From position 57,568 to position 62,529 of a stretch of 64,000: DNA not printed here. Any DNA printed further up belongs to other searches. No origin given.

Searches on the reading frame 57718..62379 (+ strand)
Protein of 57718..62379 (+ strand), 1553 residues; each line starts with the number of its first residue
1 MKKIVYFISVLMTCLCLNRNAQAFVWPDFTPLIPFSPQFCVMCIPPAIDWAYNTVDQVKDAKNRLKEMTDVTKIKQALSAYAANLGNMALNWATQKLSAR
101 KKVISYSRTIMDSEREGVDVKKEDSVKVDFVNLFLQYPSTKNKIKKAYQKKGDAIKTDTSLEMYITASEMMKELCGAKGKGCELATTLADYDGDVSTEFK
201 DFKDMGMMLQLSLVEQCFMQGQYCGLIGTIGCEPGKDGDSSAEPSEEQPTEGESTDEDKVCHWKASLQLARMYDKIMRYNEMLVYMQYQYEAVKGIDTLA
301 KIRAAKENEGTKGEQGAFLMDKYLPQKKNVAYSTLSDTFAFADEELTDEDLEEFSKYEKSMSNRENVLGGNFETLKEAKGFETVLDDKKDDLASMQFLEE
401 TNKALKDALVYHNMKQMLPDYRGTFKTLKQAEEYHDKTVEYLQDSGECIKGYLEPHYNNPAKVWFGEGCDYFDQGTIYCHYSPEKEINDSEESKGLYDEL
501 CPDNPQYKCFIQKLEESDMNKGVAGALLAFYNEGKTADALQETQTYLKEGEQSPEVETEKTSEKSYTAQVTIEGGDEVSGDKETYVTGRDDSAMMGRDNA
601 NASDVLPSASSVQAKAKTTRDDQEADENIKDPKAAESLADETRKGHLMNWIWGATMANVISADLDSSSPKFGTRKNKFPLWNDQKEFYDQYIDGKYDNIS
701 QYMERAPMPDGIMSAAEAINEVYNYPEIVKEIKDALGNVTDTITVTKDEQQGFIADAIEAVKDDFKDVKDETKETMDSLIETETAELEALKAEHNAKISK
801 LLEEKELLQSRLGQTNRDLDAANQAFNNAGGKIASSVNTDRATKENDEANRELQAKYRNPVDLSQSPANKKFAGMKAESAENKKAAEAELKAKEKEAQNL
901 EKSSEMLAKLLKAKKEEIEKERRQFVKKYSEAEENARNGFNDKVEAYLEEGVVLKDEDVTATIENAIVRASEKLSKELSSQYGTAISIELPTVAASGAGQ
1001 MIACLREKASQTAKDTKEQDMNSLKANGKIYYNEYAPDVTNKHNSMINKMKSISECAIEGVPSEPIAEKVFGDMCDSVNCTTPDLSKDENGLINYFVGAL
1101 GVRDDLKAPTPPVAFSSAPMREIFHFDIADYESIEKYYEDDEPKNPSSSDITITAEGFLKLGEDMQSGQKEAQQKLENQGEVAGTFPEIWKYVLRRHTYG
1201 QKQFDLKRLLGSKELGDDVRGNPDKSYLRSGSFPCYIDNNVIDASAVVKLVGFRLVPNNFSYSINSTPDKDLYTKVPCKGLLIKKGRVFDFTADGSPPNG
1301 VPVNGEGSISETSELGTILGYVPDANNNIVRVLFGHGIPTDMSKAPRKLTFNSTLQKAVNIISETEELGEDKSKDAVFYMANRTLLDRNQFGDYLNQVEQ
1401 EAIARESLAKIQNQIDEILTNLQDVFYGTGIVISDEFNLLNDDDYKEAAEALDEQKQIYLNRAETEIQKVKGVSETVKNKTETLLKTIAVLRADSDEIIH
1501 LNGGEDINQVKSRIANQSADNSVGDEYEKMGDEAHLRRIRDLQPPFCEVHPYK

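Call 8: search_protein_families(library=pfam, proteins=[window:57718-62379:+], max_evalue=0.01)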
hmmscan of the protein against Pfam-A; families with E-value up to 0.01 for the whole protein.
window:57718-62379:+ (1553 aa): 1 family
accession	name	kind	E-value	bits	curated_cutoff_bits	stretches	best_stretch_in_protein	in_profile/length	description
PF22306.1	PAV1-137_bromodom-like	-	0.0071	16.8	27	0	1405-1452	34-79/115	PAV1-137, bromodomain-like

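Call 9: search_protein_families(library=ncbifam, proteins=[window:57718-62379:+], max_evalue=0.01)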
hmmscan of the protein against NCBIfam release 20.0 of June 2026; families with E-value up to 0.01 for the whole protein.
window:57718-62379:+ (1553 aa): 0 families
